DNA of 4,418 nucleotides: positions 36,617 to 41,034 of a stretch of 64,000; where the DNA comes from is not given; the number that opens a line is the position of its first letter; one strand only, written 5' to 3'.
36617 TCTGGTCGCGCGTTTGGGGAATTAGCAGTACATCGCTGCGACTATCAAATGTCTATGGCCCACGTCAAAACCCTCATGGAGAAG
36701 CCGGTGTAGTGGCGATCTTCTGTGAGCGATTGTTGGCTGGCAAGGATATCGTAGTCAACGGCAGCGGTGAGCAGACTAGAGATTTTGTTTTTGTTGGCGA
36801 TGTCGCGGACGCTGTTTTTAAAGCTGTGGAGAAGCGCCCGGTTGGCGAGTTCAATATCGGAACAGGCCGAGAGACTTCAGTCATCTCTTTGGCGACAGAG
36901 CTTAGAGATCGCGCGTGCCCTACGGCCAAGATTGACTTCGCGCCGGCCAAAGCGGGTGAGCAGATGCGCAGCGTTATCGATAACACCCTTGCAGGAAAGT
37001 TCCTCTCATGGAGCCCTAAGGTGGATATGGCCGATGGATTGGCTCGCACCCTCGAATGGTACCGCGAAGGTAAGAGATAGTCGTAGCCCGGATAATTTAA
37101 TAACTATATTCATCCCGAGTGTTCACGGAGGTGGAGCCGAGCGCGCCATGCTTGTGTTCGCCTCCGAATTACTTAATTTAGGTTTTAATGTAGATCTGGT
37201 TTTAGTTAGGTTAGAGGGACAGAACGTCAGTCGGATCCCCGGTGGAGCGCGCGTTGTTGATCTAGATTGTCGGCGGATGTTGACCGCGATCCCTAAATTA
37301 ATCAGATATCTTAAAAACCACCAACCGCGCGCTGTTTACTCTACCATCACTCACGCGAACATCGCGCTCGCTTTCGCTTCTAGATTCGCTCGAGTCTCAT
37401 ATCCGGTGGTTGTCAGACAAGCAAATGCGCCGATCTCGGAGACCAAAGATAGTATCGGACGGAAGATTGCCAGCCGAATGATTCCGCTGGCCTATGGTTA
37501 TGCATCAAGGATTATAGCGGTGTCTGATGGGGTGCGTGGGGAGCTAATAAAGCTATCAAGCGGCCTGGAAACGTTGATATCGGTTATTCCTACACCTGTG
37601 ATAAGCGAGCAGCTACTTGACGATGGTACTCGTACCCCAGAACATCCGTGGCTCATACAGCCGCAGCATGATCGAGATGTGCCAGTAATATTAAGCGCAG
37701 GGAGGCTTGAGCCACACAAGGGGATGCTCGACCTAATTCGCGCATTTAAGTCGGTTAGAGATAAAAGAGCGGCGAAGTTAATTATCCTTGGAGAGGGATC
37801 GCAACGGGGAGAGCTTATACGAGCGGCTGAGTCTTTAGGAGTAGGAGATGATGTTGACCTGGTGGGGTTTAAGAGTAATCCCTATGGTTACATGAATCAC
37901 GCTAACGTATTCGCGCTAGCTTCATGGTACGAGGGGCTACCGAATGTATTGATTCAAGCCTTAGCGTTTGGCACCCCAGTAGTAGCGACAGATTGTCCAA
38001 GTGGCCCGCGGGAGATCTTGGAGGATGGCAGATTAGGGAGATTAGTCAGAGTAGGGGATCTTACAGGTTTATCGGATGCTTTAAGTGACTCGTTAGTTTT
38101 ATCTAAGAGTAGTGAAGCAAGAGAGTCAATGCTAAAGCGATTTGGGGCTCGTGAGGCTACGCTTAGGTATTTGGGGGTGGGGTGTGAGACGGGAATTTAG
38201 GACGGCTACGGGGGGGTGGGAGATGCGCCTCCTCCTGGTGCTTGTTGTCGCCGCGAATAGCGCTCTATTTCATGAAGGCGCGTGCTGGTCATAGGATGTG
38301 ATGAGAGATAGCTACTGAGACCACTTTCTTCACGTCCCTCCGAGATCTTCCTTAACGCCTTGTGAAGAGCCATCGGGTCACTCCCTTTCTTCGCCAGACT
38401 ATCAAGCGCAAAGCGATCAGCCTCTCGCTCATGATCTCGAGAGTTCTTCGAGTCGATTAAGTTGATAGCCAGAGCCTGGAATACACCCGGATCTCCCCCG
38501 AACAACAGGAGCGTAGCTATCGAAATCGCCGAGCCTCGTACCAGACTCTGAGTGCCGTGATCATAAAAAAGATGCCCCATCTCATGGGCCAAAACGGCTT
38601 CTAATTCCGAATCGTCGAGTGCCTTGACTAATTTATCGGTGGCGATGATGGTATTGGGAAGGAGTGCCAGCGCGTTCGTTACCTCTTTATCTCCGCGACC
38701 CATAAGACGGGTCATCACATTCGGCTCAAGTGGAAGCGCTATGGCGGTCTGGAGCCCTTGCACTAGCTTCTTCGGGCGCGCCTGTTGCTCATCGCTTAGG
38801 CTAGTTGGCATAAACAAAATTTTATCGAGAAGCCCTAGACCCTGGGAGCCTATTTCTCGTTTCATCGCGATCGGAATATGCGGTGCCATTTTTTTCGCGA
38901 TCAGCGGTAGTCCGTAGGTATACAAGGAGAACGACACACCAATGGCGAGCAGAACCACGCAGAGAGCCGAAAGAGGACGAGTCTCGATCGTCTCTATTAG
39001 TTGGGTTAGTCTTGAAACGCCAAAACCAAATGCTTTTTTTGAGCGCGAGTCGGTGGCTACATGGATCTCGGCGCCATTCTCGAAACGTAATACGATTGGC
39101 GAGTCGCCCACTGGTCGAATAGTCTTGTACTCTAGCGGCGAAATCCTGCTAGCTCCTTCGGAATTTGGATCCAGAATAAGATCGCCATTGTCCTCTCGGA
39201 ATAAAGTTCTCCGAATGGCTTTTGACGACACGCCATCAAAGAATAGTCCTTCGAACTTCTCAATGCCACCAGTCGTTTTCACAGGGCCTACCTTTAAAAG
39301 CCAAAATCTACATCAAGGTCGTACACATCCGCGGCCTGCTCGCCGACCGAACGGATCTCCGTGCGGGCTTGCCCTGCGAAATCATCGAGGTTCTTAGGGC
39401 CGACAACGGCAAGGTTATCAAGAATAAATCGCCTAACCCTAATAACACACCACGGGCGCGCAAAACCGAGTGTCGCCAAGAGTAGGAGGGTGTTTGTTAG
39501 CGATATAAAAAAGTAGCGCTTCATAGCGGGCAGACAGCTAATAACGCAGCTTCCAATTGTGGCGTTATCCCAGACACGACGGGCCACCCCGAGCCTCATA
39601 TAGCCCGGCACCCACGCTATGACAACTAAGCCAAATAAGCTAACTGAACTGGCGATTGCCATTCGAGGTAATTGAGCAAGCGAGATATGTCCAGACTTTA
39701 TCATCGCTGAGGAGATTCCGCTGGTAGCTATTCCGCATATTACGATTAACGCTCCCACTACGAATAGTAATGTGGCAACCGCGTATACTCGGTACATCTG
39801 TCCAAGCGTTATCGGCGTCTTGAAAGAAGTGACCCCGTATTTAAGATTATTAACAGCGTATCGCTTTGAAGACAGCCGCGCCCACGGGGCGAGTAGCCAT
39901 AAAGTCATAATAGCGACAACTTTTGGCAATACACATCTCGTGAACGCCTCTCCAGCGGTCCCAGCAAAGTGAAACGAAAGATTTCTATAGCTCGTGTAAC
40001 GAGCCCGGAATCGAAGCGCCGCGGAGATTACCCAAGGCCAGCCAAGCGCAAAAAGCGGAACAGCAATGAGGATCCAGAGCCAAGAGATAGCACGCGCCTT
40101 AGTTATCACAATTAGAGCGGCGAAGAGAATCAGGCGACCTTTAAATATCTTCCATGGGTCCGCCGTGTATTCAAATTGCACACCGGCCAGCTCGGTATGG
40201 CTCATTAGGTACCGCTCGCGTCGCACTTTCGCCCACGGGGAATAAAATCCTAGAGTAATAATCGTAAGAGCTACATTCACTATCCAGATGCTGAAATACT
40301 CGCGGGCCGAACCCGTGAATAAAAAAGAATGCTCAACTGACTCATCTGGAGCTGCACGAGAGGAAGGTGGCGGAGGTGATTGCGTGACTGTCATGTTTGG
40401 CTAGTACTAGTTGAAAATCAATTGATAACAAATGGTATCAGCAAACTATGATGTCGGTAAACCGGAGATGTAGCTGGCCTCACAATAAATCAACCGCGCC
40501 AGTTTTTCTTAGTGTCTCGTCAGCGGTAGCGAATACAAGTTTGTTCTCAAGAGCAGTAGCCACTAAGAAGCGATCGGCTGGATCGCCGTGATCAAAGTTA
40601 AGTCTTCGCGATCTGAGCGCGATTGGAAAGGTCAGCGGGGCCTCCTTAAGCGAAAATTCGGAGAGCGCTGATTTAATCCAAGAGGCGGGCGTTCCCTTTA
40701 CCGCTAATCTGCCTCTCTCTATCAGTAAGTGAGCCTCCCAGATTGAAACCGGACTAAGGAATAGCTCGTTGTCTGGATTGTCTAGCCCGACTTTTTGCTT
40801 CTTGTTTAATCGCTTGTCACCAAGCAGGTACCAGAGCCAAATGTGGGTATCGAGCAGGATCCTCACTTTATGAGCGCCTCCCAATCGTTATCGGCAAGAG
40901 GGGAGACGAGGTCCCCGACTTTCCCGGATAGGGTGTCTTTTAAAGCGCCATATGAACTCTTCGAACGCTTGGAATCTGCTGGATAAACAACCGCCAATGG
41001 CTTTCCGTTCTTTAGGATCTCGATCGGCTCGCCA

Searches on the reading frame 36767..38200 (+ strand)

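Call 94: search_protein_families(library=pfam, proteins=[window:36767-38200:+], max_evalue=0.0001)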
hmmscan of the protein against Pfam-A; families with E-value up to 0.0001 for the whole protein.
window:36767-38200:+ (477 aa): 5 families
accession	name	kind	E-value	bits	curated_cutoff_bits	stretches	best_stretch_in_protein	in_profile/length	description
PF13692.12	Glyco_trans_1_4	-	8.6e-31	107.5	27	1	306-441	2-138/142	Glycosyl transferases group 1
PF00534.26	Glycos_transf_1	-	9.6e-31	107.1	26.4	1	300-446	10-159/172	Glycosyl transferases group 1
PF13439.12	Glyco_transf_4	-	5.7e-12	46.4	28.5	1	122-278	2-166/170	Glycosyltransferase Family 4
PF13579.12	Glyco_trans_4_4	-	2.5e-09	38.1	29.7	1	122-263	1-145/158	Glycosyl transferase 4-like domain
PF20706.3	GT4-conflict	-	2.5e-06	27.2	26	1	289-420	190-322/385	Family 4 Glycosyltransferase in conflict systems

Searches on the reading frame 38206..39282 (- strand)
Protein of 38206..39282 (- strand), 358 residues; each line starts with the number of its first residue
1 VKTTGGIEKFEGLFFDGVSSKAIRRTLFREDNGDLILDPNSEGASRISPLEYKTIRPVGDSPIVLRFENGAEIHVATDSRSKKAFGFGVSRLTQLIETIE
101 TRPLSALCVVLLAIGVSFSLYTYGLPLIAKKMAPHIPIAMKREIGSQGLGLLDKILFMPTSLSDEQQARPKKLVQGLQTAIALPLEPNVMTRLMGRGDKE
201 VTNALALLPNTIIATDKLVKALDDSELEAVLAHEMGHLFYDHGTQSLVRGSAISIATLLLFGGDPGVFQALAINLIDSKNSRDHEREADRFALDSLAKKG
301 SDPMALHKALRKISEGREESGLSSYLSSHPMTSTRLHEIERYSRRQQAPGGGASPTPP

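Call 94: search_protein_families(library=pfam, proteins=[window:38206-39282:-], max_evalue=0.0001)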
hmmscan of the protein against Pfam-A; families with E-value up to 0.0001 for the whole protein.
window:38206-39282:- (358 aa): 1 family
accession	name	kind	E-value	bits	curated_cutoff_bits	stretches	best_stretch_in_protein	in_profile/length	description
PF01435.24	Peptidase_M48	-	5.7e-23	82.2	20.3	1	166-341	3-184/186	Peptidase family M48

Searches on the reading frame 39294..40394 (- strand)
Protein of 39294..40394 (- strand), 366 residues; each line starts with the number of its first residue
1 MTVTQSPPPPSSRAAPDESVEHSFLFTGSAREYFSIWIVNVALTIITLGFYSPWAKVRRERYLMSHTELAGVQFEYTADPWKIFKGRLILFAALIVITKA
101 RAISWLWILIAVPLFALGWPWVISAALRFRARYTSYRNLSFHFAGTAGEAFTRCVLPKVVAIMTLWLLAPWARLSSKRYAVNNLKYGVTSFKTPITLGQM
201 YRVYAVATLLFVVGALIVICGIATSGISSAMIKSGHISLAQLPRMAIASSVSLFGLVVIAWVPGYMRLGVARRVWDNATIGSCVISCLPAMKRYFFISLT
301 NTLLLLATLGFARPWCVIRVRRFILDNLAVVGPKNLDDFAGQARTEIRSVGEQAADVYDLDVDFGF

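Call 94: search_protein_families(library=pfam, proteins=[window:39294-40394:-], max_evalue=0.0001)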
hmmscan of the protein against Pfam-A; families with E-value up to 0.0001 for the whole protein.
window:39294-40394:- (366 aa): 1 family
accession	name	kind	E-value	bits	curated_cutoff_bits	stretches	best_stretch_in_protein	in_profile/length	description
PF05987.18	DUF898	-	3.2e-90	303.1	28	1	22-357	2-336/336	Bacterial protein of unknown function (DUF898)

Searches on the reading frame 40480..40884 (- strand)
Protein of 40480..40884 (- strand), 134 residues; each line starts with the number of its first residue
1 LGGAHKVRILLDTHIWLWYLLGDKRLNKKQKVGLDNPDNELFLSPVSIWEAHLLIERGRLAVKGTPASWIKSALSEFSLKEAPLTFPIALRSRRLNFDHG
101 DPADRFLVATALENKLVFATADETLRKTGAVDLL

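Call 94: search_protein_families(library=pfam, proteins=[window:40480-40884:-], max_evalue=0.0001)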
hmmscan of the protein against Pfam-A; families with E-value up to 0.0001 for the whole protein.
window:40480-40884:- (134 aa): 1 family
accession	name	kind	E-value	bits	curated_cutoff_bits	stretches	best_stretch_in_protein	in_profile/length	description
PF01850.27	PIN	-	6.1e-12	46.7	23.6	1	9-129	1-118/120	PIN domain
